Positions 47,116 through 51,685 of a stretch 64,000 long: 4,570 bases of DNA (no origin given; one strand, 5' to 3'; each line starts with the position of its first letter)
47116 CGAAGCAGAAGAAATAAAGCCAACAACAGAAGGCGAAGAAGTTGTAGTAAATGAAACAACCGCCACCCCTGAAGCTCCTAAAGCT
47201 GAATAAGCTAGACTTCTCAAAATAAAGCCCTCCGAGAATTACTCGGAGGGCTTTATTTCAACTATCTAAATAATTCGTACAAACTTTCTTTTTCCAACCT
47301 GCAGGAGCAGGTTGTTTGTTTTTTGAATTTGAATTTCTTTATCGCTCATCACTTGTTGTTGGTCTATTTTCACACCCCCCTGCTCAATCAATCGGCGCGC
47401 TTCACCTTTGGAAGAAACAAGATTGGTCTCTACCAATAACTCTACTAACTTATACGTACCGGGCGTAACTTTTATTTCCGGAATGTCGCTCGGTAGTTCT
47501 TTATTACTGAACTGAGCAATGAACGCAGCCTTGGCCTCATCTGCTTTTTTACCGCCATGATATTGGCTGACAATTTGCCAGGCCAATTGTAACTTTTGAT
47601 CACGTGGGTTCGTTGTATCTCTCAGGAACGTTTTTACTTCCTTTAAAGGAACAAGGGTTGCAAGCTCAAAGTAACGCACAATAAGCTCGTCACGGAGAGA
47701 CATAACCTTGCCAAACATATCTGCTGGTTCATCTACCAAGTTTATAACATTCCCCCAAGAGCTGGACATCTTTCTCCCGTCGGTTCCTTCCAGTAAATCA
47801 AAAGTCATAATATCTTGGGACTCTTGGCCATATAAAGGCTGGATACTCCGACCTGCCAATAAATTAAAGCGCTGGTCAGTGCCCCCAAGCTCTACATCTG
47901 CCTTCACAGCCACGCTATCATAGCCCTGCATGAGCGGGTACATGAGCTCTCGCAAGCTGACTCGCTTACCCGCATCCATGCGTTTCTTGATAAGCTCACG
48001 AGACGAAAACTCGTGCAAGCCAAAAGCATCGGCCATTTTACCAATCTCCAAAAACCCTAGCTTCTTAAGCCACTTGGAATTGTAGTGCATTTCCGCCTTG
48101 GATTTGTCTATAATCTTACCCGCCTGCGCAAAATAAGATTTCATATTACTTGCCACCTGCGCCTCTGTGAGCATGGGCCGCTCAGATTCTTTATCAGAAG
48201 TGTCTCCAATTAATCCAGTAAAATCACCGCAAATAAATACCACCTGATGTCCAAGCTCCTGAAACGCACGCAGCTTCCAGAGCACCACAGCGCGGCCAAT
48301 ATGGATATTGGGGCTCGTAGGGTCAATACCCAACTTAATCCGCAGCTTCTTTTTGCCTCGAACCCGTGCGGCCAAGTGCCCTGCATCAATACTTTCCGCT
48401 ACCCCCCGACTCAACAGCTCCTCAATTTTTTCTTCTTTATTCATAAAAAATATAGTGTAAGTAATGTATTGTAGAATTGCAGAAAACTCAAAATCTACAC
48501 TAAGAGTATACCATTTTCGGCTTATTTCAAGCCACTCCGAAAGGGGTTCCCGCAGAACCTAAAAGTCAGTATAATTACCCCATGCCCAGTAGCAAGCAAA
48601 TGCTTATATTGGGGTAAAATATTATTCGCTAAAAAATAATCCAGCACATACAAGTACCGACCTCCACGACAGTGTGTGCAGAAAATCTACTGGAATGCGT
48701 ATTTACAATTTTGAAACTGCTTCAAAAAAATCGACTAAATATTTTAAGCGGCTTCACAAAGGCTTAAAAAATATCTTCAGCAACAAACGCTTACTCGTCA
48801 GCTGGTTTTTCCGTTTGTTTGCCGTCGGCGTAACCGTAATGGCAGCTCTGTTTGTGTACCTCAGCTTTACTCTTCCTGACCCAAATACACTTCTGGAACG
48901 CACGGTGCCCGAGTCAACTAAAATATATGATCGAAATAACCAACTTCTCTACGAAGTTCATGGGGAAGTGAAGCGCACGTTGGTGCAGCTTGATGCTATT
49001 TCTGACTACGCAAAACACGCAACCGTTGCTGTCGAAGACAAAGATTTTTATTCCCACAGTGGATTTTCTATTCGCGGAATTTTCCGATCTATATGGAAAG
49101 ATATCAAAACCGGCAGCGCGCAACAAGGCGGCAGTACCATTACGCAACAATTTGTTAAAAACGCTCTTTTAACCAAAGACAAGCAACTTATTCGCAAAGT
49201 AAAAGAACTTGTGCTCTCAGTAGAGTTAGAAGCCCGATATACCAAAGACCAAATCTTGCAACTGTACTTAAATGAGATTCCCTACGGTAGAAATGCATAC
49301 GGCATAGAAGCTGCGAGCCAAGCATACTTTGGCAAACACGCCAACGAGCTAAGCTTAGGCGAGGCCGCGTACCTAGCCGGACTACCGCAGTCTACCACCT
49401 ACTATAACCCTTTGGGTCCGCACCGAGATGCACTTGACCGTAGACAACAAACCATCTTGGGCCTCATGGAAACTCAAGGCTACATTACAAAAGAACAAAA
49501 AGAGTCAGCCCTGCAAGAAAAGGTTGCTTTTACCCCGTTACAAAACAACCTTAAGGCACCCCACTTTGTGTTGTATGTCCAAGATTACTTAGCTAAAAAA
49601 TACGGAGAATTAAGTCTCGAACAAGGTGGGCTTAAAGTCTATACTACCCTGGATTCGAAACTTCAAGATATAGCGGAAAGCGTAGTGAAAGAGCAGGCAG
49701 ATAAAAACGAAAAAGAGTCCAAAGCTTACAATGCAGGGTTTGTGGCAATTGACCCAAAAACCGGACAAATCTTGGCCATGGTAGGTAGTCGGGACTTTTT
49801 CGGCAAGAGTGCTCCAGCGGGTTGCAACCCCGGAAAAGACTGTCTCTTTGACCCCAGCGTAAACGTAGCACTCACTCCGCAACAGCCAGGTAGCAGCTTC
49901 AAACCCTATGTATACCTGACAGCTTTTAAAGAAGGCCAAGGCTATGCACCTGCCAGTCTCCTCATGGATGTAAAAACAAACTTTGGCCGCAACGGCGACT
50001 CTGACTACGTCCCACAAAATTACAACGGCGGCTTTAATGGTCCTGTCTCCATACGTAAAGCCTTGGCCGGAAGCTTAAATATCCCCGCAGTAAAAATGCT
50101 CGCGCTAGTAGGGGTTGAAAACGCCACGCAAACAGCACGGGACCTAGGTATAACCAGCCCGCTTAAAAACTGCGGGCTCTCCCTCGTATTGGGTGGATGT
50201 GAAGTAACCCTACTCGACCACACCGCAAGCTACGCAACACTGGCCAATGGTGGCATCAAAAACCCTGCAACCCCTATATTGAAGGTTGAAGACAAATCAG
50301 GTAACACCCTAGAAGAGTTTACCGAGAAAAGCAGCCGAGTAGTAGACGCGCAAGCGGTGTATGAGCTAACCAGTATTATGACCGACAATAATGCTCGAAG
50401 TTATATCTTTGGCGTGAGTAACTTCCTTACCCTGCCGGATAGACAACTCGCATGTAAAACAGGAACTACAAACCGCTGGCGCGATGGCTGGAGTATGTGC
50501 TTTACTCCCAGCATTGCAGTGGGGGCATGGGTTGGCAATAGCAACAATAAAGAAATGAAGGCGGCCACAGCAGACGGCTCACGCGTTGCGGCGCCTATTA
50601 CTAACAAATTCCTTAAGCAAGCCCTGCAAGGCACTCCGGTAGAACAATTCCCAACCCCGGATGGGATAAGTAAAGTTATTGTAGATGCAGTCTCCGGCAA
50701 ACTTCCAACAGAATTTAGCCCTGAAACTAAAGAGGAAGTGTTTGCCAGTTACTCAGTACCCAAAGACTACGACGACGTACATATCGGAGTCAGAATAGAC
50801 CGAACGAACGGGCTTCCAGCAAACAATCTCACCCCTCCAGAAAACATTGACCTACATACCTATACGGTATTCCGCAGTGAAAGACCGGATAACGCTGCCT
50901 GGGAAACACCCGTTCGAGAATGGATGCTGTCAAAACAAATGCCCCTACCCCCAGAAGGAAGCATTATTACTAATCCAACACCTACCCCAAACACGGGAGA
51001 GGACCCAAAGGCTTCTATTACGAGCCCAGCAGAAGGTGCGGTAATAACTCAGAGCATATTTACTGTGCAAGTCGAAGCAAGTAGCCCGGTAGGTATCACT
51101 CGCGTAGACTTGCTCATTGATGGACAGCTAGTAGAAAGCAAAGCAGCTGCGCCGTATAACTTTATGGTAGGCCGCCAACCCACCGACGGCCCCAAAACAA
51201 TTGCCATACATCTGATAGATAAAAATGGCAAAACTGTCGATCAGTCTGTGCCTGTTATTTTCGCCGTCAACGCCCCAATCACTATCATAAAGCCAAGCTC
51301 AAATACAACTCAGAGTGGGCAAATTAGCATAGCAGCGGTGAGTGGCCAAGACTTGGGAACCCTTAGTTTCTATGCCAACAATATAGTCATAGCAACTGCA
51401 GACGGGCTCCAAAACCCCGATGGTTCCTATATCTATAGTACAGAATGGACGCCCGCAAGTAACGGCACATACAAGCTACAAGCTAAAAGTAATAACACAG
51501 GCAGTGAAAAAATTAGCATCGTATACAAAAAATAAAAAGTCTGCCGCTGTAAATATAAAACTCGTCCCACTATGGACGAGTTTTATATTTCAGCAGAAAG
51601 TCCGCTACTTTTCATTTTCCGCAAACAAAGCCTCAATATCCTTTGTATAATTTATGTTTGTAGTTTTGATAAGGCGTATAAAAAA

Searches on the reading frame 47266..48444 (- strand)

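Call 9: search_protein_families(library=pfam, proteins=[window:47266-48444:-], max_evalue=0.00001)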
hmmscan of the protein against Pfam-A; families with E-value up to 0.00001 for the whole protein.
window:47266-48444:- (392 aa): 3 families
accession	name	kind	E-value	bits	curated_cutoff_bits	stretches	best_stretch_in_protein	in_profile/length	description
PF00579.31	tRNA-synt_1b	-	1.7e-63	215.1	21.1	1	31-312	3-291/292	tRNA synthetases class I (W and Y)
PF22421.1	SYY_C-terminal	-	4.5e-10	39.7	27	1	317-388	5-80/83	Tyrosine--tRNA ligase SYY-like C-terminal domain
PF01479.30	S4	-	1.9e-06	28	22.8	1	333-365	3-35/48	S4 domain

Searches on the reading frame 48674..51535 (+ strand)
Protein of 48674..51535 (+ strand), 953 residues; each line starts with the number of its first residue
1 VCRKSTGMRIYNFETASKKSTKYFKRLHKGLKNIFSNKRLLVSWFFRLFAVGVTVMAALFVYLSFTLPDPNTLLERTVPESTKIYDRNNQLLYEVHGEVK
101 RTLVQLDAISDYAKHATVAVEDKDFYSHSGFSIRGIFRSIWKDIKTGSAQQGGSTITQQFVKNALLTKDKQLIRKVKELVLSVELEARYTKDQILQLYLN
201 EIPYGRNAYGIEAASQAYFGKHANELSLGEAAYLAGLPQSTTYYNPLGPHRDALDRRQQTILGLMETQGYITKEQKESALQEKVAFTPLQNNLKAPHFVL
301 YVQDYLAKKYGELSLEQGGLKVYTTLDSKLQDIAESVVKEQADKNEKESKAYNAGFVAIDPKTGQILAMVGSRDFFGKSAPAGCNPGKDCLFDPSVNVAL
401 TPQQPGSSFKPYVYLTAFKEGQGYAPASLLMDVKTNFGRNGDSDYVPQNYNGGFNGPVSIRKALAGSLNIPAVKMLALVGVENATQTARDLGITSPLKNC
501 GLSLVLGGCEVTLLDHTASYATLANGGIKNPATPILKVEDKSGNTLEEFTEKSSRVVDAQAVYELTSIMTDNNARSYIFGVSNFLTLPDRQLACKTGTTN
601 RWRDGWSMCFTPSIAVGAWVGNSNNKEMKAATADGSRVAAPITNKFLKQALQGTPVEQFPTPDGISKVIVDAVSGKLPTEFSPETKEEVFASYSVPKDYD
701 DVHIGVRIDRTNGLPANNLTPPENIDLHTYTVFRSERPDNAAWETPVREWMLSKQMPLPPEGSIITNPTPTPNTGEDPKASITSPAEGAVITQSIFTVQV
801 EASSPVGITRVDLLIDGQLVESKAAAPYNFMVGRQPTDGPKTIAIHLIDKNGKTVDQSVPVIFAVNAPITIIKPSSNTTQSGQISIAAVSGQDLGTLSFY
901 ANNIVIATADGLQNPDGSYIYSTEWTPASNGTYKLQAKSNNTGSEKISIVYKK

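Call 9: search_protein_families(library=pfam, proteins=[window:48674-51535:+], max_evalue=0.00001)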
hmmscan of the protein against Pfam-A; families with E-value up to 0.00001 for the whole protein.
window:48674-51535:+ (953 aa): 3 families
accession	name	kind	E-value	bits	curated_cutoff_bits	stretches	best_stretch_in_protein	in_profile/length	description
PF00912.28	Transgly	-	1.2e-61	207.7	27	1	90-265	3-177/178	Transglycosylase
PF00905.27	Transpeptidase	-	1e-19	71.3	22.1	1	355-647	2-298/299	Penicillin binding protein transpeptidase domain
PF17957.7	Big_7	-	7.8e-16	58.9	24.1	1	778-832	1-56/70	Bacterial Ig domain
